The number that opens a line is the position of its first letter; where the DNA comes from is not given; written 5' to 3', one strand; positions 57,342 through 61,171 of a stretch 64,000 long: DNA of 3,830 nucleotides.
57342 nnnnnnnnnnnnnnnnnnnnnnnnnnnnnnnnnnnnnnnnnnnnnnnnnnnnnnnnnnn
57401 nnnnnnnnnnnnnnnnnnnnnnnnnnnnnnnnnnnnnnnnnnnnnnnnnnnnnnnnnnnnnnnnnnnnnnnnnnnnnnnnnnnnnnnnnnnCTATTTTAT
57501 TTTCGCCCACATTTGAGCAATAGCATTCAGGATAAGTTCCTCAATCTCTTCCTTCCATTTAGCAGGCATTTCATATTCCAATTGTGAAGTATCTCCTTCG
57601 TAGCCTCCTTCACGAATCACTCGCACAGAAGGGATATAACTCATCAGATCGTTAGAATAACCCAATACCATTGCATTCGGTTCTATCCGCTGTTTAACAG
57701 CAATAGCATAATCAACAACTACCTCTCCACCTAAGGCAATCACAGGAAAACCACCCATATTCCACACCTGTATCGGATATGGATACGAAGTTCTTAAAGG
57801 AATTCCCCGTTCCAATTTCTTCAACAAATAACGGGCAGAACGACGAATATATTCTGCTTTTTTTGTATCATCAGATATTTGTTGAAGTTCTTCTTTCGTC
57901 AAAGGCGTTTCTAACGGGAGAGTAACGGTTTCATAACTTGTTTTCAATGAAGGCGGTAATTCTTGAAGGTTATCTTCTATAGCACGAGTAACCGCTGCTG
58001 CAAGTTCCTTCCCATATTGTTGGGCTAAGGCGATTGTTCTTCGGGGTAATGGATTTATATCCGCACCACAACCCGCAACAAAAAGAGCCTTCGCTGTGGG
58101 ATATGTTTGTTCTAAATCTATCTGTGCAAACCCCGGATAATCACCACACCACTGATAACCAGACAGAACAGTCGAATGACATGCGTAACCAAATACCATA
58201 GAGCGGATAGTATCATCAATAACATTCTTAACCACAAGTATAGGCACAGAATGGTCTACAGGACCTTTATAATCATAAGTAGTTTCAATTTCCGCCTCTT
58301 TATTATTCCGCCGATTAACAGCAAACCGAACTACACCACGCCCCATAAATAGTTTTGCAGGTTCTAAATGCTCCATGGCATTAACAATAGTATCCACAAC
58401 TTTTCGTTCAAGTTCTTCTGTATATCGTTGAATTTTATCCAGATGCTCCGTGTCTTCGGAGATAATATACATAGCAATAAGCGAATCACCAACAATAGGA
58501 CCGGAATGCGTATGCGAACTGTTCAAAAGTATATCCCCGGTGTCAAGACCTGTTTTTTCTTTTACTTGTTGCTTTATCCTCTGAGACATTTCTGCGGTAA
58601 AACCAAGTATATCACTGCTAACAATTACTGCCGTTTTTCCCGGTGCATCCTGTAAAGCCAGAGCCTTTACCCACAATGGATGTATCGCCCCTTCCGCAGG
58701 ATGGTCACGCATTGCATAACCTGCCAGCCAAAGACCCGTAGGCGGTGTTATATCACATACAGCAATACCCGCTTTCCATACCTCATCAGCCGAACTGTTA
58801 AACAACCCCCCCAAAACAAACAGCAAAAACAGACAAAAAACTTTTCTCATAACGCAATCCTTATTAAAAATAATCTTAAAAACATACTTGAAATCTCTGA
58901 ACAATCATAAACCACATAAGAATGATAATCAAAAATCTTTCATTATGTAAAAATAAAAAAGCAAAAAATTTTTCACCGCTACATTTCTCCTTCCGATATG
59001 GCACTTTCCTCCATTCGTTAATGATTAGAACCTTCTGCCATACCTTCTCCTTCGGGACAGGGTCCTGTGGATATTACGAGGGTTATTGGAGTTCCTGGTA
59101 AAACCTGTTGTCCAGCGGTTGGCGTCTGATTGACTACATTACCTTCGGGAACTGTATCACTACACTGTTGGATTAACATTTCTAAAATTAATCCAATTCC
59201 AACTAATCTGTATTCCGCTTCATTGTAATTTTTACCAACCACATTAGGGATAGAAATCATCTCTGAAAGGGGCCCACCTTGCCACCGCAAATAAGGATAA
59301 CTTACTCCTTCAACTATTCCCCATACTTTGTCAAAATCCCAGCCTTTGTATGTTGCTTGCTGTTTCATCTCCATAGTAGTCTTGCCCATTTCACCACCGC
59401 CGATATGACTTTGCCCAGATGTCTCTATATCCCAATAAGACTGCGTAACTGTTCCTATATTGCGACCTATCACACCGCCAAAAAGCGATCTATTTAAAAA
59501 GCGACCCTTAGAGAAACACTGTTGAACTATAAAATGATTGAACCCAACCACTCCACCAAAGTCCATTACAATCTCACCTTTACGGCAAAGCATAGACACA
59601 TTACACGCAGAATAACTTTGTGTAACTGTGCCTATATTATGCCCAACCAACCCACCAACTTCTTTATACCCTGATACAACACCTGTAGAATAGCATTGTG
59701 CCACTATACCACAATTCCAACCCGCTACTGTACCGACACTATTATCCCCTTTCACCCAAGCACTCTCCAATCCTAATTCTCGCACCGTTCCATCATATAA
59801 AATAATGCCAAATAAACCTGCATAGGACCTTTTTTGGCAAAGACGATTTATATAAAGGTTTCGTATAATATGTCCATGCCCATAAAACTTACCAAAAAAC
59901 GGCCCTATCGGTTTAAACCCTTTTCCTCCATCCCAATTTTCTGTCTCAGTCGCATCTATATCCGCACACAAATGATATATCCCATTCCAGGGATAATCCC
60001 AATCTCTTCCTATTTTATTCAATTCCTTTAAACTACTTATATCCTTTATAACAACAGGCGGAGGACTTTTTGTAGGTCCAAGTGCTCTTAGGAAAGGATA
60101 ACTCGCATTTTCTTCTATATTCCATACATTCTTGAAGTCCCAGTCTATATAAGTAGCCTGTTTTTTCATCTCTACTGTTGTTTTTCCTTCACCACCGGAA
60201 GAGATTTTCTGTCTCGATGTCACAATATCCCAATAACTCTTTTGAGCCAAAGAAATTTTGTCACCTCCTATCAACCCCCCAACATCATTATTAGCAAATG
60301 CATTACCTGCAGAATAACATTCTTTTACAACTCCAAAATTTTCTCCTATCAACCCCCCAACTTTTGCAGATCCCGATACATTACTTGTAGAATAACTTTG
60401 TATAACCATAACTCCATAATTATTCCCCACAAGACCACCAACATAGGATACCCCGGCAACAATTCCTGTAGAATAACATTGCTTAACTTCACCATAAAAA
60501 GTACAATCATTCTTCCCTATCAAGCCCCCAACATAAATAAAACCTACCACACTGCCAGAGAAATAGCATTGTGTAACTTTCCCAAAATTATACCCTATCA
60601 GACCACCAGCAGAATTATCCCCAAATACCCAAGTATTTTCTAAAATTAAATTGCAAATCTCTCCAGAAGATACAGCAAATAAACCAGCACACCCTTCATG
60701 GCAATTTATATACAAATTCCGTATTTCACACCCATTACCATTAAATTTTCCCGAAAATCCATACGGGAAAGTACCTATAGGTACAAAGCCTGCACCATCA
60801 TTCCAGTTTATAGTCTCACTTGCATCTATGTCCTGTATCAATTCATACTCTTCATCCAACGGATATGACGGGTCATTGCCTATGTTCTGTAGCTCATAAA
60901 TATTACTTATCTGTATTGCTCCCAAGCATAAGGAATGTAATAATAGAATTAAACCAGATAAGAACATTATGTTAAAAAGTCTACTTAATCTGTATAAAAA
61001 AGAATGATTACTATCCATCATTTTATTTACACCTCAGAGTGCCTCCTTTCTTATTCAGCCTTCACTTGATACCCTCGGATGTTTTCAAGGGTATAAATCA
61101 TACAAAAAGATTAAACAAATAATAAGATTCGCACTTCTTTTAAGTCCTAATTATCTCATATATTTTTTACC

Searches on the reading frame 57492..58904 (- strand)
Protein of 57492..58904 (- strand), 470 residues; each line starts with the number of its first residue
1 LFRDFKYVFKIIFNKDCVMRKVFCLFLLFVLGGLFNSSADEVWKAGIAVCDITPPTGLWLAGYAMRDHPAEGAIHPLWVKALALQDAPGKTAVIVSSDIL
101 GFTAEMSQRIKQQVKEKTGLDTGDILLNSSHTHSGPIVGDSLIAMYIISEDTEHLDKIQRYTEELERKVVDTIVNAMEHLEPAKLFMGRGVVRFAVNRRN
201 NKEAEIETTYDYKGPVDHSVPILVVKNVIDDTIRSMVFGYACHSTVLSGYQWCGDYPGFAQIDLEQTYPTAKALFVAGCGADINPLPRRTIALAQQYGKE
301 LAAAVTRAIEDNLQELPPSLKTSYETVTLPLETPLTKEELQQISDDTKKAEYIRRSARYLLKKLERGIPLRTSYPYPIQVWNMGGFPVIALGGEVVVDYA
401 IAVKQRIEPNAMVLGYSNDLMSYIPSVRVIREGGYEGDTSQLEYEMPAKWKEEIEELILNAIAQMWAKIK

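Call 72: search_protein_families(library=pfam, proteins=[window:57492-58904:-], max_evalue=0.0001)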
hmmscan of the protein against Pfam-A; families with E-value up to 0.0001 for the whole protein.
window:57492-58904:- (470 aa): 1 family
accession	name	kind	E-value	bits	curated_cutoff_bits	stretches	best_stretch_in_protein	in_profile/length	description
PF04734.18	Ceramidase_alk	-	4.2e-16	59.1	32.1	1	44-277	2-244/509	Neutral/alkaline non-lysosomal ceramidase, N-terminal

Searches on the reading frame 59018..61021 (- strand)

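Call 54: search_protein_families(library=pfam, proteins=[window:59018-61021:-], max_evalue=0.00001)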
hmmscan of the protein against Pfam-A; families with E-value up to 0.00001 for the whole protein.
window:59018-61021:- (667 aa): 2 families
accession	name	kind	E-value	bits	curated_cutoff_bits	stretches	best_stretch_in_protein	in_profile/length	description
PF03793.24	PASTA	-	3.5e-15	56.1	23.2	1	590-652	2-64/64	PASTA domain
PF07581.17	Glug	-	5.1e-13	48.9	20.5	0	136-159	3-28/28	The GLUG motif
